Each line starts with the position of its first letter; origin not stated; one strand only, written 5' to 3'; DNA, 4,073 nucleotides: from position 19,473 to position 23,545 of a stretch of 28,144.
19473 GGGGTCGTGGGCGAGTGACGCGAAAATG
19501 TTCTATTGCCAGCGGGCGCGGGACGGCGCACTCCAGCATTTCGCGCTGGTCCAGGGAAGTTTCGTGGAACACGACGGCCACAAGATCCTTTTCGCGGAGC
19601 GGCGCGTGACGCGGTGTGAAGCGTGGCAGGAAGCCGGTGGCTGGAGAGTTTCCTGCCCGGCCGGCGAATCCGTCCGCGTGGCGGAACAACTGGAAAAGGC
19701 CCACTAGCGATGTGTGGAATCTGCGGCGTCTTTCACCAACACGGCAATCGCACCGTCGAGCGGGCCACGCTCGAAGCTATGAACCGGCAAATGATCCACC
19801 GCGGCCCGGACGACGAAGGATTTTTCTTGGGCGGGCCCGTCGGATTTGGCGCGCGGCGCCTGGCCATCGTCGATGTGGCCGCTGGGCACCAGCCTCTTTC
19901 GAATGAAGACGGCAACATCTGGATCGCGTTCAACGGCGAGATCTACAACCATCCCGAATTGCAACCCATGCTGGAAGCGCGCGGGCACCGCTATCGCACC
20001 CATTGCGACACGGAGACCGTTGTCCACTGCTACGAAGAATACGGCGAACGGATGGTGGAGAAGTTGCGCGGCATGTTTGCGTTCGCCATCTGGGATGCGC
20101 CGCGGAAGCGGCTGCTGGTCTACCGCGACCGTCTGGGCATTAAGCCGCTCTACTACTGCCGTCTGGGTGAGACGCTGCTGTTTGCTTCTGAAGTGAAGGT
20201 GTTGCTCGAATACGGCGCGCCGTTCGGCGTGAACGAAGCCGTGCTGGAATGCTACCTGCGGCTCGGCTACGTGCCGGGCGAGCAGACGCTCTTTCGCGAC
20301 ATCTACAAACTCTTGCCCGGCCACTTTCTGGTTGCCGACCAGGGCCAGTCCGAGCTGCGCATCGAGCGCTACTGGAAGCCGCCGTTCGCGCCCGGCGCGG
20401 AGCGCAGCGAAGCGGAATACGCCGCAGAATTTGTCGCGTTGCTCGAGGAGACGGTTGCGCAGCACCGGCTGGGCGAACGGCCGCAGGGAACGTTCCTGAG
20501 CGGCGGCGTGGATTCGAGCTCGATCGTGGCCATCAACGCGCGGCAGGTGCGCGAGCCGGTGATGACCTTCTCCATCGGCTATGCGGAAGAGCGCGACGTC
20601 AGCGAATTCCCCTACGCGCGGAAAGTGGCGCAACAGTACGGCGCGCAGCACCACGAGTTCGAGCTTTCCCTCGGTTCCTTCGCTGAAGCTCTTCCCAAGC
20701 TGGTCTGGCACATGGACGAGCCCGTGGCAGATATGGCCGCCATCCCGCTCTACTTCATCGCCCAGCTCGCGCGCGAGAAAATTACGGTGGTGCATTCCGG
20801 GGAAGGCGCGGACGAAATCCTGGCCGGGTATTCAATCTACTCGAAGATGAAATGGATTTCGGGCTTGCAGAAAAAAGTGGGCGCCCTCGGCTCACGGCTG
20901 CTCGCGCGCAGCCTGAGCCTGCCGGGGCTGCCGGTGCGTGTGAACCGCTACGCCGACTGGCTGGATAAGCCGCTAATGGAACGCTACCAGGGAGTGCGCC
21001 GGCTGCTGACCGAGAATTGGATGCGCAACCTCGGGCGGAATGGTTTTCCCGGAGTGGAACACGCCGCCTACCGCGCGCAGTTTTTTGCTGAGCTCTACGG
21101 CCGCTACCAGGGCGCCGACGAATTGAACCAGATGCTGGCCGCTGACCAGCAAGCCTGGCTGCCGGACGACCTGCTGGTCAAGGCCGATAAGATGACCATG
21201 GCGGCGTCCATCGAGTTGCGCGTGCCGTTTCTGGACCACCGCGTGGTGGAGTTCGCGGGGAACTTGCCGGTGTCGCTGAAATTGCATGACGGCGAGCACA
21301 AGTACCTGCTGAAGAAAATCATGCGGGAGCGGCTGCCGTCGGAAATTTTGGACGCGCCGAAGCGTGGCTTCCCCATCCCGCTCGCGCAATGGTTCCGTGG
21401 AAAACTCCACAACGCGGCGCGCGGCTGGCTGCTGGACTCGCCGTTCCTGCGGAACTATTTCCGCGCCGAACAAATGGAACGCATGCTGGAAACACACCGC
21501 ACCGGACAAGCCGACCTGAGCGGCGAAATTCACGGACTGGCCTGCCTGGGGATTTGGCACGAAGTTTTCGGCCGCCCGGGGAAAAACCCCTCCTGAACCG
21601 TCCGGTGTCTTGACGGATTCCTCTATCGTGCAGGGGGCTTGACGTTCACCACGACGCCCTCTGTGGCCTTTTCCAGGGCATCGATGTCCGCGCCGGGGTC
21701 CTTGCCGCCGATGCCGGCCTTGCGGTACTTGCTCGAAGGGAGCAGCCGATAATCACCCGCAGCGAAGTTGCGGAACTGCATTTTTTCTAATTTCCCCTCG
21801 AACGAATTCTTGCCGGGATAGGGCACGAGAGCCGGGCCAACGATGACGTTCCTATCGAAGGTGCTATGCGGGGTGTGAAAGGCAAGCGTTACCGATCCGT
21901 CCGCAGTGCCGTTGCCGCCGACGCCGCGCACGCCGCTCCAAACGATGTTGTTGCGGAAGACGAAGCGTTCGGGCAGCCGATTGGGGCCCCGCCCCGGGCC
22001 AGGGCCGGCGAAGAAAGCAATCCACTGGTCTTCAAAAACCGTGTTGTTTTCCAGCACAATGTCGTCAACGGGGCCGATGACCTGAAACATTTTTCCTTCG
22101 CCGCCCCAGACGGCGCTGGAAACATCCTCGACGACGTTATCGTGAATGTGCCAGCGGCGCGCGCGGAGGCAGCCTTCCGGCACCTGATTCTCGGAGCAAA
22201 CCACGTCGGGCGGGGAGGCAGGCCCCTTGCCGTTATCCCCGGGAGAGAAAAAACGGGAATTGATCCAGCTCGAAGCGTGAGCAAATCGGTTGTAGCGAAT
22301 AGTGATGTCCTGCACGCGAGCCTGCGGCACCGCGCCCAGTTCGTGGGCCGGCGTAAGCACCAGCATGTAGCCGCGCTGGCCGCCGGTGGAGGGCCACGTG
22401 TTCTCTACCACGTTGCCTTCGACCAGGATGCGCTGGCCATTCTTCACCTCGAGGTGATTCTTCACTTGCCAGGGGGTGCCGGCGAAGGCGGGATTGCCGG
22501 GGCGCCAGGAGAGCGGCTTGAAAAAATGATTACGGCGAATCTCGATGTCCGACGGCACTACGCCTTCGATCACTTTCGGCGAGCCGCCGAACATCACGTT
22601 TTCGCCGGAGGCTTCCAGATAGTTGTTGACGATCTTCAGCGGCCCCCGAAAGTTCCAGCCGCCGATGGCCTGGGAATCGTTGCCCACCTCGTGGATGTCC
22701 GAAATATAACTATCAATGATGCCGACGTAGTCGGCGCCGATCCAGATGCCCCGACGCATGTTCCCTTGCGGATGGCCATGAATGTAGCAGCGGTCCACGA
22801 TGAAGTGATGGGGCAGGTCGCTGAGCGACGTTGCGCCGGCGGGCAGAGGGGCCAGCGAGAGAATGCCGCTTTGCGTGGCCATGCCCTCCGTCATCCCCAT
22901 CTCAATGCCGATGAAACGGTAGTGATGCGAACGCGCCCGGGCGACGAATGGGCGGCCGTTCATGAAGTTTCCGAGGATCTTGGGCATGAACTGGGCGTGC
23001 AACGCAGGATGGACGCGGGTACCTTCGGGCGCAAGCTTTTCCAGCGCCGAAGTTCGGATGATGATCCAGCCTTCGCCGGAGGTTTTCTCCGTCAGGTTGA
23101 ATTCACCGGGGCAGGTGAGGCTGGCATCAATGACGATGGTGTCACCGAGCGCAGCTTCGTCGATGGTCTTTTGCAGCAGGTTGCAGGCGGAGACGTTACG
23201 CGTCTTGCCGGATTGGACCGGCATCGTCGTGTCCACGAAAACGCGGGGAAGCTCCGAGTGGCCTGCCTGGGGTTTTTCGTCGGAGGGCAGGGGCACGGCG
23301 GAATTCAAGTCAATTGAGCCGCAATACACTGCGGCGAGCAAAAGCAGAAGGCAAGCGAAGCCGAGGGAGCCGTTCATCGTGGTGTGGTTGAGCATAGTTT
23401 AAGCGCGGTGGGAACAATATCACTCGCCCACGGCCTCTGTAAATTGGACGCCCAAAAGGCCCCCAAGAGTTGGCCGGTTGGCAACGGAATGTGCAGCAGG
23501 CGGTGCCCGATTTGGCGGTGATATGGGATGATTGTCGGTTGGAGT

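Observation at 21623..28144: Candidate undescribed glycan-tailoring module appended to the EPS operon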

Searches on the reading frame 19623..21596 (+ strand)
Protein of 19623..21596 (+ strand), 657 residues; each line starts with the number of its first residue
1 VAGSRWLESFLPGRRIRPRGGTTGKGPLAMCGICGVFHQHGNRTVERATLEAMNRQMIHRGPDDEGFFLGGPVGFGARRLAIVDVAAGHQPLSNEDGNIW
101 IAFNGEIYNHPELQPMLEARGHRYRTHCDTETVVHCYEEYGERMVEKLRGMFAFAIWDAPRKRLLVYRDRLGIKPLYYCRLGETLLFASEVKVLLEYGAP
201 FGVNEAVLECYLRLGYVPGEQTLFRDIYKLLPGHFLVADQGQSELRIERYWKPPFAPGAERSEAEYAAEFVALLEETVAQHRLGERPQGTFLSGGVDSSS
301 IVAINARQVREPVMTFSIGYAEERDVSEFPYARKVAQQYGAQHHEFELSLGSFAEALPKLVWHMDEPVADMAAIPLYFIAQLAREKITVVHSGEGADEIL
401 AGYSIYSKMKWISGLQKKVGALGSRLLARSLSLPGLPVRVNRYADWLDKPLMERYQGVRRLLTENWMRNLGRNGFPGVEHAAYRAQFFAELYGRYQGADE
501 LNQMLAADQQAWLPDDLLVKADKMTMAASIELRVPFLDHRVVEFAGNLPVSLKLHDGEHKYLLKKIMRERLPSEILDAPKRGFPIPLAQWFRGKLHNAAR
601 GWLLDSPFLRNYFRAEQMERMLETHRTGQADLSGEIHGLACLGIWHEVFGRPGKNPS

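Call 3: search_protein_families(library=pfam, proteins=[window:19623-21596:+], max_evalue=0.01)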
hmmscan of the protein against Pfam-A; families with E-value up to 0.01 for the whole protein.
window:19623-21596:+ (657 aa): 4 families
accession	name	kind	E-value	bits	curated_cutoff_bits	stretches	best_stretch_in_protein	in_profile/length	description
PF00733.27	Asn_synthase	-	4.5e-96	323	21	1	272-647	4-354/354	Asparagine synthase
PF13537.11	GATase_7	-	5.8e-47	159.2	25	1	78-195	2-122/123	Glutamine amidotransferase domain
PF13522.11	GATase_6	-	2.7e-40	137.9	27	1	62-190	1-130/130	Glutamine amidotransferase domain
PF06508.19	QueC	-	5.1e-05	23.3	22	1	291-353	5-66/210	Queuosine biosynthesis protein QueC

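Call 5: search_protein_families(library=ncbifam, proteins=[window:19623-21596:+], max_evalue=0.01)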
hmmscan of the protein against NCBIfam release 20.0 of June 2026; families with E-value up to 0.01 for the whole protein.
window:19623-21596:+ (657 aa): 10 families
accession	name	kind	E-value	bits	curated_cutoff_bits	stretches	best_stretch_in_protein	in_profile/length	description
TIGR03108.1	eps_aminotran_1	hypoth_equivalog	1.3e-163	546.1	816.9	1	30-640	1-619/628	XrtA/PEP-CTERM system amidotransferase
TIGR01536.1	asn_synth_AEB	equivalog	9e-150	500.1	267.1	1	31-583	1-517/517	asparagine synthase (glutamine-hydrolyzing)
TIGR03104.1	trio_amidotrans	equivalog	3.2e-123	412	570.1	2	30-410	1-387/589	N-acetylglutaminylglutamine amidotransferase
NF006949.0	PRK09431.1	equivalog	4.3e-91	306.1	499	3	30-196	1-167/554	asparagine synthase B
NF033535.1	lass_lactam_cya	exception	5.9e-71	239.9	525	2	30-400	1-376/668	lasso peptide isopeptide bond-forming cyclase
NF033561.1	macrolact_Ik_Al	subfamily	1.6e-20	73.2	300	2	155-400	84-331/561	albusnodin/ikarugamycin family macrolactam cyclase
TIGR01134.1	purF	equivalog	1.1e-09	38.2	350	1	89-191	84-196/432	amidophosphoribosyltransferase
NF001484.0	PRK00331.1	subfamily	8.6e-08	31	381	1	91-197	87-201/601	isomerizing glutamine--fructose-6-phosphate transaminase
TIGR01135.1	glmS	equivalog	1.8e-07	30.1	418.05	1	91-198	86-201/607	glutamine--fructose-6-phosphate transaminase (isomerizing)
TIGR00364.1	TIGR00364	equivalog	9.5e-05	22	150.3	1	291-350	4-61/201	7-cyano-7-deazaguanine synthase QueC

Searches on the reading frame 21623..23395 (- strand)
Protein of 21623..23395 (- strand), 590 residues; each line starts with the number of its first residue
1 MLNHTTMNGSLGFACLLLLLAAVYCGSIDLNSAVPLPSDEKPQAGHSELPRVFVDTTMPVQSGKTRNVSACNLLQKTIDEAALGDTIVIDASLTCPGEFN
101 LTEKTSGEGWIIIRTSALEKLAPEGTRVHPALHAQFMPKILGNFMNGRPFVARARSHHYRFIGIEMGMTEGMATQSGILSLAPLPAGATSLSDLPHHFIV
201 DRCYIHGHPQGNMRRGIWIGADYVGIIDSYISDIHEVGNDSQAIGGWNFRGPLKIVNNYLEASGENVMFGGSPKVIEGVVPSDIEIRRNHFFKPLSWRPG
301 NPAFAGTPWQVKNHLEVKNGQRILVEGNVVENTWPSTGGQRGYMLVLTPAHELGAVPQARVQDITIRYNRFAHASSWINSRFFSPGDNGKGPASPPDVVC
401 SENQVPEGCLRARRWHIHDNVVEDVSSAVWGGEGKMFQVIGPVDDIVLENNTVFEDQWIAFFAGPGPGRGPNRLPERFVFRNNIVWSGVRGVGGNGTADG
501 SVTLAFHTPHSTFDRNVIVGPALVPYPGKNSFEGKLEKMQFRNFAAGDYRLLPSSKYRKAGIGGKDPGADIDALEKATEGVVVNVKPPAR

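Call 3: search_protein_families(library=pfam, proteins=[window:21623-23395:-], max_evalue=0.01)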
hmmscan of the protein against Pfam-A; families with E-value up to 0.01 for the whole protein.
window:21623-23395:- (590 aa): 0 families

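Call 5: search_protein_families(library=ncbifam, proteins=[window:21623-23395:-], max_evalue=0.01)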
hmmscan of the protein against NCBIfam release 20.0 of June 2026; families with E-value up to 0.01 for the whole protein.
window:21623-23395:- (590 aa): 0 families

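Call 59: search_solved_structures(query=window:21623-23395:-, max_evalue=1)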
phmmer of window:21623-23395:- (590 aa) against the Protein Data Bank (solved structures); distinct sequences matched with E-value up to 1: 0.
